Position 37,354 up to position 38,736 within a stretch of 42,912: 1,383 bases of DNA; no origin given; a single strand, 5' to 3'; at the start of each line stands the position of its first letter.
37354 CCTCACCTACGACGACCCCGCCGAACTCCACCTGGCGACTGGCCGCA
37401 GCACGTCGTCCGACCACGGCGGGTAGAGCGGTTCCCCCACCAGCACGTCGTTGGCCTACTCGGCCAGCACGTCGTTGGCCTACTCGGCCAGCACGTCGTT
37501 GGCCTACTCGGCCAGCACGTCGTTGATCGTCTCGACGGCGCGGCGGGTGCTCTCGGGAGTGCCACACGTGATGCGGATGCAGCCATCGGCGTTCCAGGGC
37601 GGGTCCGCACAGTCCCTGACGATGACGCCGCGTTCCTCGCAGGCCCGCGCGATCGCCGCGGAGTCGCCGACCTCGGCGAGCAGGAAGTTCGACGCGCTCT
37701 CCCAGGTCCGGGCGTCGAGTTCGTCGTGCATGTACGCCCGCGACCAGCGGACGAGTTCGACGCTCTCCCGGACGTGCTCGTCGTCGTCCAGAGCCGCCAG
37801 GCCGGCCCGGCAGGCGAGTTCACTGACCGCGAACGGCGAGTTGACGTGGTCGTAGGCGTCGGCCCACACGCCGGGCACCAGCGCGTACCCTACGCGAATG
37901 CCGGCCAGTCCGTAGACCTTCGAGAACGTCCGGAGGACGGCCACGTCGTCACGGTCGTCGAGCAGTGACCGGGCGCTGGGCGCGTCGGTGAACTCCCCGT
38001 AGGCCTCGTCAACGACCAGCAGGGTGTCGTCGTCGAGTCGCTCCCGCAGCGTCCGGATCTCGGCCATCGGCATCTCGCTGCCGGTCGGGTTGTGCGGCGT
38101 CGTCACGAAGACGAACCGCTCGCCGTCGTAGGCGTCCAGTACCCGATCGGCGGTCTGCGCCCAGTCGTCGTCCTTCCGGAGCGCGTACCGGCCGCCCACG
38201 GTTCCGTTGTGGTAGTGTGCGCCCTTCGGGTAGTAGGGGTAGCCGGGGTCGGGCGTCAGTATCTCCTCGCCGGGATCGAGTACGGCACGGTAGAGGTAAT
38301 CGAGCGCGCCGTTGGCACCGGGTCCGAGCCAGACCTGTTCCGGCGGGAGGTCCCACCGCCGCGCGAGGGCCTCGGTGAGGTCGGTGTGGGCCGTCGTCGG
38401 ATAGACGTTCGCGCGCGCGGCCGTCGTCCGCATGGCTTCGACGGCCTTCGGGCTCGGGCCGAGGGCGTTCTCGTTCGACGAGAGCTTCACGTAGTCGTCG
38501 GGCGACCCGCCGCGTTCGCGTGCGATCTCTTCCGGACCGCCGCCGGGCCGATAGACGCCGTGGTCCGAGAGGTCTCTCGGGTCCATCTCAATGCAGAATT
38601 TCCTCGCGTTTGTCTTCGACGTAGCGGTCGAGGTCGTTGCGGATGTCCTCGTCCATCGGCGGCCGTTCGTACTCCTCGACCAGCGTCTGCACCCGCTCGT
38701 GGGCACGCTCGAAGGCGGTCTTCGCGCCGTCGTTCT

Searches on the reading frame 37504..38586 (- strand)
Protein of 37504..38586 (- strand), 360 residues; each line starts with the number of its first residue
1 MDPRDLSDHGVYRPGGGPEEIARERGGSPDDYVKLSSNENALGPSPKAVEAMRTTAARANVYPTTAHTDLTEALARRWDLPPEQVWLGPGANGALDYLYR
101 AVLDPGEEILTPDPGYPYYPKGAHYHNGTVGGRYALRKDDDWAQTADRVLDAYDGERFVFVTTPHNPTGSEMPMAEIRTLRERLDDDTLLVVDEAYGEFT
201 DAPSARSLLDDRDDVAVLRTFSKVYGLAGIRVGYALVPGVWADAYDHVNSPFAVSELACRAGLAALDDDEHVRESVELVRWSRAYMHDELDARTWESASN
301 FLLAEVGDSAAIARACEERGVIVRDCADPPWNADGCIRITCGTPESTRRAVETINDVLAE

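Call 3: search_protein_families(library=pfam, proteins=[window:37504-38586:-])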
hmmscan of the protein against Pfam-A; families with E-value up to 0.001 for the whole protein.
window:37504-38586:- (360 aa): 1 family
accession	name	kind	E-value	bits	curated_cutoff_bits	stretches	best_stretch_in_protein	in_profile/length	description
PF00155.27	Aminotran_1_2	-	8.8e-65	219.7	19.7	1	31-354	2-361/361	Aminotransferase class I and II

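Call 4: search_protein_families(library=ncbifam, proteins=[window:37504-38586:-])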
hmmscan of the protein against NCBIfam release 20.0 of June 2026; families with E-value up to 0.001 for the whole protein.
window:37504-38586:- (360 aa): 65 families (the best 25 are shown)
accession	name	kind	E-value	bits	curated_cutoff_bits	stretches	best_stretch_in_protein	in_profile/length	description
TIGR01141.1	hisC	equivalog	5.4e-91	305.1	276.55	1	5-356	3-348/349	histidinol-phosphate transaminase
NF002878.0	PRK03321.1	subfamily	2.1e-60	204.3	374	1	26-357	18-348/352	histidinol-phosphate transaminase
NF003496.0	PRK05166.1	equivalog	4.5e-59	200.1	540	1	28-358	34-370/373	histidinol-phosphate transaminase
NF006014.0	PRK08153.1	equivalog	1.2e-57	195.5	510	1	17-358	22-364/370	pyridoxal phosphate-dependent aminotransferase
TIGR01140.1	L_thr_O3P_dcar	equivalog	1.7e-54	185.2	290.55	1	15-353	2-329/331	threonine-phosphate decarboxylase CobD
NF002877.0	PRK03317.1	equivalog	5.2e-49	167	409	1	33-358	34-367/374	histidinol-phosphate transaminase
NF006580.0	PRK09105.1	subfamily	6.8e-49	166.7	444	1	31-357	47-370/375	pyridoxal phosphate-dependent aminotransferase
NF051461.1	pyoverd_PtaA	equivalog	1.1e-42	146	500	1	29-352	33-354/359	pyoverdine biosynthesis transaminase PtaA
NF002726.0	PRK02610.1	equivalog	3.6e-32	111.7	391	1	57-359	58-370/374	histidinol-phosphate transaminase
NF006225.0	PRK08354.1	equivalog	6.9e-31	107.8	288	1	85-357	63-315/318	putative aminotransferase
NF005915.1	PRK07908.1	equivalog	1.1e-28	100.6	360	1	46-354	28-331/332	Rv2231c family histidinol phosphate aminotransferase CobC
NF041364.1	GntC_guanitoxin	equivalog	5.9e-28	97.8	415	1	63-344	35-342/356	guanitoxin biosynthesis PLP-dependent (S)-gamma-hydroxy-L-arginine cyclodehydratase GntC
NF006514.0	PRK08960.1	equivalog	2.5e-24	85.8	554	1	77-268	87-281/388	pyridoxal phosphate-dependent aminotransferase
NF053748.1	bifunc_CobBC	exception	2.5e-24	85.7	950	1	44-354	494-796/797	bifunctional hydrogenobyrinic acid a,c-diamide synthase/histidinol phosphate aminotransferase CobBC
NF004870.0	PRK06225.1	equivalog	1.7e-21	76.4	351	1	31-271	29-274/380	pyridoxal phosphate-dependent aminotransferase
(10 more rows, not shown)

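Call 50: find_homologous_proteins(query=window:37504-38586:-)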
Query window:37504-38586:- (360 aa): 3763 proteins with E <= 0.001 among 8000 candidates; the best 120 are listed.
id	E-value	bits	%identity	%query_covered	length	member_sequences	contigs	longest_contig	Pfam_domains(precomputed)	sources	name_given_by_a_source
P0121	1.0e-243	826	100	100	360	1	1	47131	PF00155.28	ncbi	ncbi:MAG: histidinol-phosphate transaminase [Haloarculaceae archaeon]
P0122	1.3e-200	684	82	99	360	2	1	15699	PF00155.28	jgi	-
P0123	2.8e-198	677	81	100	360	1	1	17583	PF00155.28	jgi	jgi:histidinol-phosphate aminotransferase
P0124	4.1e-195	666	80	100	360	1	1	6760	PF00155.28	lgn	-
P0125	7.7e-188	642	78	100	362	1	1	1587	PF00155.28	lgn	-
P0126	1.6e-175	602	72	100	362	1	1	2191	PF00155.28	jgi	-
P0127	1.9e-152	526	66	99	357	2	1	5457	PF00155.28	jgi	jgi:histidinol-phosphate aminotransferase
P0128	3.1e-148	512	64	99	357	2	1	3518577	PF04864.20,PF00155.28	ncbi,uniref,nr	ncbi:histidinol-phosphate transaminase [Halomicrobium salinisoli]|uniref:histidinol-phosphate transa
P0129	3.3e-148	512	63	100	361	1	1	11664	PF00155.28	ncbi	ncbi:MAG: histidinol-phosphate transaminase [Haloarculaceae archaeon]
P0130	3.2e-146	505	63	99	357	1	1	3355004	PF00155.28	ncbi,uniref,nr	ncbi:histidinol-phosphate transaminase [Halomicrobium urmianum]|uniref:histidinol-phosphate transami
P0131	5.4e-146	505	62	100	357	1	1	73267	PF00155.28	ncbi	ncbi:MAG: histidinol-phosphate transaminase [Haloarculaceae archaeon]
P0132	7.2e-146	504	62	99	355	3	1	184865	PF00155.28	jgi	jgi:histidinol-phosphate aminotransferase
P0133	1.9e-145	503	63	99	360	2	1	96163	PF04864.20,PF00155.28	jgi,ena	-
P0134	2.7e-145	502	63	100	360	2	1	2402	PF00155.28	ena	-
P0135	4.0e-145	502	64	99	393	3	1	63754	PF00155.28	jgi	-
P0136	1.1e-144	500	62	100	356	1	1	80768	PF00155.28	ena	-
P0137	1.6e-144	500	62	100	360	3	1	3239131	PF00155.28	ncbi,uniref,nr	ncbi:histidinol-phosphate transaminase [Haloprofundus salilacus]|uniref:histidinol-phosphate transam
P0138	1.7e-144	500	63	100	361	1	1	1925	PF00155.28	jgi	jgi:histidinol-phosphate aminotransferase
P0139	2.6e-144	499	62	100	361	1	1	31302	PF00155.28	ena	-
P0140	2.8e-144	499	63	100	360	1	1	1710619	PF00155.28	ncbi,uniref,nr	ncbi:histidinol-phosphate transaminase [Halomicroarcula sp. F28]|uniref:histidinol-phosphate transam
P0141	3.5e-144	499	63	100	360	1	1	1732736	PF00155.28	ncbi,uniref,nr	ncbi:histidinol-phosphate transaminase [Haloarcula salinisoli]|uniref:Histidinol-phosphate aminotran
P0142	4.0e-144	498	64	100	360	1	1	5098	PF00155.28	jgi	jgi:histidinol-phosphate aminotransferase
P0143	5.1e-144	498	63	99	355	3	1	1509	PF00155.28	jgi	-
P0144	7.1e-144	498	61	99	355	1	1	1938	PF00155.28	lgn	-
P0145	7.4e-144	498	61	99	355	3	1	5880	PF00155.28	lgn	-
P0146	8.2e-144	497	62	100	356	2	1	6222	PF00155.28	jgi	jgi:histidinol-phosphate aminotransferase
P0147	1.0e-143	497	63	99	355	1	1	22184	PF00155.28,PF01053.27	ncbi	ncbi:MAG: histidinol-phosphate transaminase [Haloarculaceae archaeon]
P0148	1.2e-143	497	64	100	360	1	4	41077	PF00155.28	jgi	-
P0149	1.3e-143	497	63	100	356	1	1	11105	PF00155.28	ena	-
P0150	1.4e-143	497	61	99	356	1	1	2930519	PF00155.28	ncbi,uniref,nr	ncbi:histidinol-phosphate transaminase [Salinibaculum rarum]|uniref:histidinol-phosphate transaminas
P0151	1.8e-143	496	63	99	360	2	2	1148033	PF04864.20,PF00155.28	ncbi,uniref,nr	ncbi:histidinol-phosphate transaminase [Haloarcula salina]|uniref:Histidinol-phosphate aminotransfer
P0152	2.2e-143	496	62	99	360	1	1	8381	PF04864.20,PF00155.28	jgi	-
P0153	2.2e-143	496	63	100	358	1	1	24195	PF00155.28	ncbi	ncbi:MAG: histidinol-phosphate transaminase [Haloferacaceae archaeon]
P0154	3.8e-143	495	63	99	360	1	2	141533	PF04864.20,PF00155.28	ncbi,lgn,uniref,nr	ncbi:histidinol phosphate aminotransferase apoenzyme [Haloarcula vallismortis]|uniref:Histidinol-pho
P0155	4.6e-143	495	61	99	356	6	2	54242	PF00155.28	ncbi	ncbi:MAG: histidinol-phosphate transaminase [Haloarculaceae archaeon]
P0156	5.1e-143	495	62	100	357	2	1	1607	PF00155.28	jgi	-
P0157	7.2e-143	494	64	100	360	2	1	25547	PF00155.28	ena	-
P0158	7.6e-143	494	62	99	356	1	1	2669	PF00155.28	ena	-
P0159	8.3e-143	494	63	100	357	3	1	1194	PF00155.28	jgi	jgi:histidinol-phosphate aminotransferase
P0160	8.7e-143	494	63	100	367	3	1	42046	PF00155.28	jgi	jgi:histidinol-phosphate aminotransferase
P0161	9.5e-143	494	63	100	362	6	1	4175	PF00155.28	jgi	jgi:histidinol-phosphate aminotransferase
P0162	1.0e-142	494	62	99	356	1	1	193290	PF00155.28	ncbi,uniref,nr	ncbi:histidinol-phosphate transaminase [Halovenus sp. WSH3]|uniref:Histidinol-phosphate aminotransfe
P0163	1.3e-142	494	62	100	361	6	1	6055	PF00155.28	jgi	jgi:histidinol-phosphate aminotransferase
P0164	1.3e-142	494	63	99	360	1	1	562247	PF00155.28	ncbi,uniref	ncbi:histidinol-phosphate transaminase [Haloarcula sp. CGMCC 1.2071]|uniref:histidinol-phosphate tra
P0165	1.3e-142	494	62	99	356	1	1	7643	PF00155.28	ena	-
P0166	1.3e-142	493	61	100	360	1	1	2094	PF00155.28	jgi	jgi:histidinol-phosphate aminotransferase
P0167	1.4e-142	493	61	99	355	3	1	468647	PF00155.28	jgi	jgi:histidinol-phosphate aminotransferase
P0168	1.5e-142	493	63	100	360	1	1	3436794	PF00155.28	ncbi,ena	-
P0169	1.8e-142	493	64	100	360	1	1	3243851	PF00155.28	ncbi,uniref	ncbi:histidinol-phosphate transaminase [Haloplanus salilacus]|uniref:histidinol-phosphate transamina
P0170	1.9e-142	493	62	99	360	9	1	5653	PF04864.20,PF00155.28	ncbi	-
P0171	1.9e-142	493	62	99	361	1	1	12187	PF00155.28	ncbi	-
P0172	2.3e-142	493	62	100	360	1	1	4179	PF00155.28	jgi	-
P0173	2.3e-142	493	63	100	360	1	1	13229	PF00155.28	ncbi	ncbi:MAG: histidinol-phosphate transaminase [Haloarculaceae archaeon]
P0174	2.7e-142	492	63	99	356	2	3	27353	PF00155.28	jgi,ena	jgi:histidinol-phosphate aminotransferase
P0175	2.7e-142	492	62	99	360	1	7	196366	PF04864.20,PF00155.28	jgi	-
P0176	2.9e-142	492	62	100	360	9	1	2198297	PF00155.28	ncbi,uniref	ncbi:histidinol-phosphate transaminase [Halosimplex amylolyticum]|uniref:histidinol-phosphate transa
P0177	3.0e-142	492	60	99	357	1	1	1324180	PF00155.28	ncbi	ncbi:histidinol-phosphate transaminase [Halobacteriales archaeon Cl-PHB]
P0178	3.4e-142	492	62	100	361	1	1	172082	PF00155.28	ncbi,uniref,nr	ncbi:histidinol-phosphate transaminase [Halegenticoccus tardaugens]|uniref:histidinol-phosphate tran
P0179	3.9e-142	492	61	100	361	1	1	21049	PF00155.28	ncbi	-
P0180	4.0e-142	492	63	100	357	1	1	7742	PF00155.28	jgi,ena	-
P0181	4.0e-142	492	62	100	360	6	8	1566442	PF04864.20,PF00155.28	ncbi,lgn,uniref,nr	ncbi:histidinol-phosphate transaminase [Haloarcula argentinensis]|uniref:Histidinol-phosphate aminot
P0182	4.1e-142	492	61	100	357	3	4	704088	PF00155.28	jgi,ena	-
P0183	4.1e-142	492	61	99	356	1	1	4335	PF00155.28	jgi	jgi:histidinol-phosphate aminotransferase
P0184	4.1e-142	492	60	100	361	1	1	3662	PF00155.28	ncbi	ncbi:MAG: histidinol-phosphate transaminase [Haloarculaceae archaeon]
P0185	4.2e-142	492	62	99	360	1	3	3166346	PF04864.20,PF00155.28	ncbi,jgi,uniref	ncbi:histidinol-phosphate transaminase [Haloarcula amylolytica]|jgi:histidinol-phosphate aminotransf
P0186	4.3e-142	492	62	99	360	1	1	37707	PF04864.20,PF00155.28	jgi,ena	-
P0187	4.5e-142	492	64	100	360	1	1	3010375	PF00155.28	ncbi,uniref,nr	ncbi:histidinol-phosphate transaminase [Haloplanus halophilus]|uniref:histidinol-phosphate transamin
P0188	4.7e-142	492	61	99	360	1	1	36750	PF00155.28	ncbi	ncbi:MAG: histidinol-phosphate transaminase [Haloarcula sp.]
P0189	4.8e-142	492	61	100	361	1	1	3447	PF00155.28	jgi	jgi:histidinol-phosphate aminotransferase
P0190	4.9e-142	492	62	99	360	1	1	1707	PF04864.20,PF00155.28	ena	-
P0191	5.1e-142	492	62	99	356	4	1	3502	PF00155.28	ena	-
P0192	5.5e-142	491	61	99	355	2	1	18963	PF00155.28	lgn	-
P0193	5.5e-142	491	62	100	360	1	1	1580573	PF04864.20,PF00155.28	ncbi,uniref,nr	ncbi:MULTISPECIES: histidinol-phosphate transaminase [Haloarcula]|uniref:histidinol-phosphate transa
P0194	5.7e-142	491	61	99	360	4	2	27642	PF04864.20,PF00155.28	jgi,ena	jgi:histidinol-phosphate aminotransferase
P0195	6.0e-142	491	62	100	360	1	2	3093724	PF04864.20,PF00155.28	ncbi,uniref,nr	ncbi:histidinol-phosphate transaminase [Haloarcula marismortui]|uniref:Histidinol-phosphate aminotra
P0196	6.3e-142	491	61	100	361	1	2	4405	PF00155.28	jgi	-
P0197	6.5e-142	491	63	100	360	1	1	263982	PF00155.28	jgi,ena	-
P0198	6.7e-142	491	60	100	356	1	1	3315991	PF00155.28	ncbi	-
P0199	6.9e-142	491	60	99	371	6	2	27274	PF00155.28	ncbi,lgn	-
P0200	7.3e-142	491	62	99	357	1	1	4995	PF00155.28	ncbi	ncbi:MAG: histidinol-phosphate transaminase [Haloarculaceae archaeon]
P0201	7.4e-142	491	63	100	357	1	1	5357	PF00155.28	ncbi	-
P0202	8.0e-142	491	62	100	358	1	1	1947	PF00155.28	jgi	jgi:histidinol-phosphate aminotransferase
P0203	9.9e-142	491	61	99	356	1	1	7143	PF00155.28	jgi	-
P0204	1.1e-141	491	63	100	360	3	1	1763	PF04864.20,PF00155.28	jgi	jgi:histidinol-phosphate aminotransferase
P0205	1.1e-141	490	62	99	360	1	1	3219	PF04864.20,PF00155.28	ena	-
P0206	1.2e-141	490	62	99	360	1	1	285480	PF00155.28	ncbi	-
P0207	1.2e-141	490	62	100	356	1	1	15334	PF00155.28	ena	-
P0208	1.3e-141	490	61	99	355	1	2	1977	PF00155.28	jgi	jgi:histidinol-phosphate aminotransferase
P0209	1.3e-141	490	63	100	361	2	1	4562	PF00155.28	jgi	jgi:histidinol-phosphate aminotransferase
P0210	1.3e-141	490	61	99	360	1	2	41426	PF04864.20,PF00155.28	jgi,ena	-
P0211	1.3e-141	490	62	100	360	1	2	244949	PF00155.28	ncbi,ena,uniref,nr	ncbi:histidinol-phosphate transaminase [Haloarcula marismortui]|uniref:Histidinol-phosphate aminotra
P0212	1.4e-141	490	61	99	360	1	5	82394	PF00155.28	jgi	-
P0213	1.4e-141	490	62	99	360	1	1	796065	PF00155.28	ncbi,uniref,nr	ncbi:histidinol-phosphate transaminase [Haloarcula argentinensis]|uniref:Histidinol-phosphate aminot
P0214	1.6e-141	490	62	100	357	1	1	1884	PF00155.28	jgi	jgi:histidinol-phosphate aminotransferase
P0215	1.6e-141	490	61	99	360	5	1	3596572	PF04864.20,PF00155.28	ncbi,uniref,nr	ncbi:histidinol-phosphate transaminase [Haloarcula sp. JP-L23]|uniref:histidinol-phosphate transamin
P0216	1.6e-141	490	62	100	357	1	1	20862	PF00155.28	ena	-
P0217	1.6e-141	490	61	99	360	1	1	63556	PF00155.28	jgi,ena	-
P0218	1.7e-141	490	62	99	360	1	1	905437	PF04864.20,PF00155.28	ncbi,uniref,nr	ncbi:histidinol-phosphate transaminase [Haloarcula sp. 1CSR25-25]|uniref:histidinol-phosphate transa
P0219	1.8e-141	490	61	99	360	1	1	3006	PF00155.28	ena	-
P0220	2.0e-141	490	63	100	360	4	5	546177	PF00155.28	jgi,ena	-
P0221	2.0e-141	490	61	99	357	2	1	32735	PF00155.28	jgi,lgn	-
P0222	2.4e-141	489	62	99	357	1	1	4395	PF00155.28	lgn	-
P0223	2.4e-141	489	62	100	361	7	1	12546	PF00155.28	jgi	-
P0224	2.5e-141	489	59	99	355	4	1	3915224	PF00155.28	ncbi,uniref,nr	ncbi:histidinol-phosphate transaminase [Halocatena marina]|uniref:histidinol-phosphate transaminase 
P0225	2.8e-141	489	61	100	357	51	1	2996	PF00155.28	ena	-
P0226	3.0e-141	489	63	100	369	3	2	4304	PF00155.28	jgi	jgi:histidinol-phosphate aminotransferase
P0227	3.1e-141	489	61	100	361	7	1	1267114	PF00155.28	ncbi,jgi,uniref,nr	ncbi:histidinol-phosphate transaminase [Salinirussus salinus]|jgi:histidinol-phosphate aminotransfer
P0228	3.3e-141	489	62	100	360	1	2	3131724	PF00155.28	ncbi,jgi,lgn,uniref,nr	ncbi:histidinol-phosphate aminotransferase [Haloarcula marismortui ATCC 43049]|uniref:Histidinol-pho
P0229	3.3e-141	489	62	99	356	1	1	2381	PF00155.28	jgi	-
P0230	3.3e-141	489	61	99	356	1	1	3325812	PF00155.28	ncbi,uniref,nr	ncbi:histidinol-phosphate transaminase [Halomicrobium mukohataei]|uniref:Histidinol-phosphate aminot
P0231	3.4e-141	489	62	99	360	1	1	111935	PF00155.28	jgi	-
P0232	3.6e-141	489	61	99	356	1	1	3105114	PF00155.28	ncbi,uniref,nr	ncbi:histidinol-phosphate transaminase [Halomicrobium sp. LC1Hm]|uniref:histidinol-phosphate transam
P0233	3.7e-141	489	62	99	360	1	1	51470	PF00155.28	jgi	-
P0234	3.8e-141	489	62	99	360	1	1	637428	PF04864.20,PF00155.28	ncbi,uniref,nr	ncbi:histidinol-phosphate transaminase [Halomicroarcula sp. F13]|uniref:Histidinol-phosphate aminotr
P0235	4.2e-141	489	62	99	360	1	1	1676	PF00155.28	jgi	-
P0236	4.3e-141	489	60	99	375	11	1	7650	PF00155.28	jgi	-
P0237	4.3e-141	489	63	100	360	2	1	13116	PF00155.28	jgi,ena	-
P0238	4.3e-141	488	62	100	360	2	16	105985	PF00155.28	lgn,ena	-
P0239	4.4e-141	488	63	100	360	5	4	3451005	PF00155.28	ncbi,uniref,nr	ncbi:histidinol-phosphate transaminase [Haloplanus rallus]|uniref:Histidinol-phosphate aminotransfer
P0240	4.6e-141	488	61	100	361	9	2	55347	PF00155.28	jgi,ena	-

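Call 51: find_encoding_contigs(protein=P0121, flank=10000, max_places=2)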
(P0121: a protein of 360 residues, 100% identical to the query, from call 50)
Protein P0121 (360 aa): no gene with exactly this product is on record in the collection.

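Call 52: list_cluster_members(proteins=[P0121, P0001])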
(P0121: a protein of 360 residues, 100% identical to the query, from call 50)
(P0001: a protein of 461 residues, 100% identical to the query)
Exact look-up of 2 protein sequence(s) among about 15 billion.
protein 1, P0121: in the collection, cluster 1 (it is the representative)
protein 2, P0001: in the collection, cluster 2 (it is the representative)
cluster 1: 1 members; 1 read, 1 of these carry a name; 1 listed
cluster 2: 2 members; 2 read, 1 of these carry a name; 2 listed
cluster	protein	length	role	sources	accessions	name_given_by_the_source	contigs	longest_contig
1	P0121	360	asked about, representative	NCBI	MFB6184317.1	MAG: histidinol-phosphate transaminase [Haloarculaceae archaeon]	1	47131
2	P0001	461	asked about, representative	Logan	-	-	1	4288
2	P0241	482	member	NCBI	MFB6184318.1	MAG: trimethylamine methyltransferase family protein [Haloarculaceae archaeon]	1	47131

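Call 57: search_solved_structures(query=window:37504-38586:-, max_evalue=1e-20, show_alignments=0)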
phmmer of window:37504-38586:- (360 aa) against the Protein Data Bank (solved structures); distinct sequences matched with E-value up to 1e-20: 16.
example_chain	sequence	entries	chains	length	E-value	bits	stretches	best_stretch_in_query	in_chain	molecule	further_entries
4wbt_A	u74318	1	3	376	2.4e-39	138.8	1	14-342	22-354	Probable histidinol-phosphate aminotransferase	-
8bj1_A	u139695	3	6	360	1.8e-37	132.7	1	19-349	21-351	histidinol-phosphate aminotransferase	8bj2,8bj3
8bj4_A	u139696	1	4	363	1.8e-37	132.6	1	19-349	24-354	histidinol-phosphate aminotransferase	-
3get_A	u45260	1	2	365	1.2e-36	129.9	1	10-347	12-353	Histidinol-phosphate aminotransferase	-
1fg3_A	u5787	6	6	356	7e-34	120.8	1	18-354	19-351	HISTIDINOL PHOSPHATE AMINOTRANSFERASE | HISTIDINOL-PHOSPHATE AMINOTRANSFERASE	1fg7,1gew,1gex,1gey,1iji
7szp_A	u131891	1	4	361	1.2e-33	120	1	18-354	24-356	Histidinol-phosphate aminotransferase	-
3ffh_A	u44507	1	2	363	5.7e-31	111.3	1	7-351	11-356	Histidinol-phosphate aminotransferase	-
3hdo_A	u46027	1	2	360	7.7e-31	110.8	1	31-355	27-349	Histidinol-phosphate aminotransferase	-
4r2n_A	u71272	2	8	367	1.9e-28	102.9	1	31-346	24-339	Putative phenylalanine aminotransferase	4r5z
3euc_A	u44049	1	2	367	3.5e-27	98.8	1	32-353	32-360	Histidinol-phosphate aminotransferase 2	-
3cq5_A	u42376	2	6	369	4.8e-26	95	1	32-349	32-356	Histidinol-phosphate aminotransferase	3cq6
3cq4_A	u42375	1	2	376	5.1e-26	95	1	32-349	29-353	Histidinol-phosphate aminotransferase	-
3ly1_A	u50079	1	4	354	2.9e-24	89.2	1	24-355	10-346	Putative histidinol-phosphate aminotransferase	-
9t0w_A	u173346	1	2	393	7e-23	84.6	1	33-343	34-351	Histidinol-phosphate aminotransferase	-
4r8d_A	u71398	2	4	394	7e-23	84.6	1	33-343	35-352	Histidinol-phosphate aminotransferase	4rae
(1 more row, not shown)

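Call 76: list_cluster_members(proteins=[P0129, P0131, P0147, P0155, P0173, P0184, P0200, P0171, P0179, P0201])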
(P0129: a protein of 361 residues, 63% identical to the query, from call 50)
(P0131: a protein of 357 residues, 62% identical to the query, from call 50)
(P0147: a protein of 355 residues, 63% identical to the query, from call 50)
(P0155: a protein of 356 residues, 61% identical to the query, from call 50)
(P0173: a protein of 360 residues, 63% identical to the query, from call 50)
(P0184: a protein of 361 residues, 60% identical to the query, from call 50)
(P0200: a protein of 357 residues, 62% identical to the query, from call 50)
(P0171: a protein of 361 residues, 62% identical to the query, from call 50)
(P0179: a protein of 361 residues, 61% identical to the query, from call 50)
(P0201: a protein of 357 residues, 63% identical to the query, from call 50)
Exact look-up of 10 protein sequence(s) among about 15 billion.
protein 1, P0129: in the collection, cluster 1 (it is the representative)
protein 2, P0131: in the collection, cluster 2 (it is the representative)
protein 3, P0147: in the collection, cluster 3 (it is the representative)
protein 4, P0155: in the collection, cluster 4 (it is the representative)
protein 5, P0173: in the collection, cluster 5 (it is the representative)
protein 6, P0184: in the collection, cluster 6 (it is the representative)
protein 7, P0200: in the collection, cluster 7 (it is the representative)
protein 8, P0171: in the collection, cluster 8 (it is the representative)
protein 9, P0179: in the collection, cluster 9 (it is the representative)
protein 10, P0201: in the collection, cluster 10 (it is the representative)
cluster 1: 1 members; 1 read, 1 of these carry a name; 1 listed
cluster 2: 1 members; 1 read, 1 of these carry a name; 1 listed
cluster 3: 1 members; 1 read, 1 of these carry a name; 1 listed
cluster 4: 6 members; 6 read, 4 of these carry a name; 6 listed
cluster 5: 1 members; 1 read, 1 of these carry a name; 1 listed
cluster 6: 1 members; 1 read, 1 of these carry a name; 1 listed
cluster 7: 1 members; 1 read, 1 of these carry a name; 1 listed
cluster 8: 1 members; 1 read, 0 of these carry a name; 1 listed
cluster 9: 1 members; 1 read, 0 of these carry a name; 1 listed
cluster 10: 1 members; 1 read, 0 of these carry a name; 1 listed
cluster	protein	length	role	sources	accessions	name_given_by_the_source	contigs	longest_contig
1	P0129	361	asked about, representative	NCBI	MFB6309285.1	MAG: histidinol-phosphate transaminase [Haloarculaceae archaeon]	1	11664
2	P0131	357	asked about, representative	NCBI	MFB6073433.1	MAG: histidinol-phosphate transaminase [Haloarculaceae archaeon]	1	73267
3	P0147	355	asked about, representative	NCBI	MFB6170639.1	MAG: histidinol-phosphate transaminase [Haloarculaceae archaeon]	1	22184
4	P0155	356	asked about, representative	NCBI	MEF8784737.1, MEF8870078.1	MAG: histidinol-phosphate transaminase [Haloarculaceae archaeon]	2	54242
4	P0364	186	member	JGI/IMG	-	histidinol-phosphate aminotransferase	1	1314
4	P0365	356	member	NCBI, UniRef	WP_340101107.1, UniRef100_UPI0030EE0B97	histidinol-phosphate transaminase [Salinibaculum salinum] | histidinol-phosphate transaminase n=1 Tax=Salinibaculum salinum TaxID=3131996 ...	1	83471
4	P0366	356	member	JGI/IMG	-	histidinol-phosphate aminotransferase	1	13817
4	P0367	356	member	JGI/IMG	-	-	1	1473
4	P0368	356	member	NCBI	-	-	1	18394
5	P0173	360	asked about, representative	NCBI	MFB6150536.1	MAG: histidinol-phosphate transaminase [Haloarculaceae archaeon]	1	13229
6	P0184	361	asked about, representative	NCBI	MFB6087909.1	MAG: histidinol-phosphate transaminase [Haloarculaceae archaeon]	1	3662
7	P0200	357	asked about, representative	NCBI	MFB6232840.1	MAG: histidinol-phosphate transaminase [Haloarculaceae archaeon]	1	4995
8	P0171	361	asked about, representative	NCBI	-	-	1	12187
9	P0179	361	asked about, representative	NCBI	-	-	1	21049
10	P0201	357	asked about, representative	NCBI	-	-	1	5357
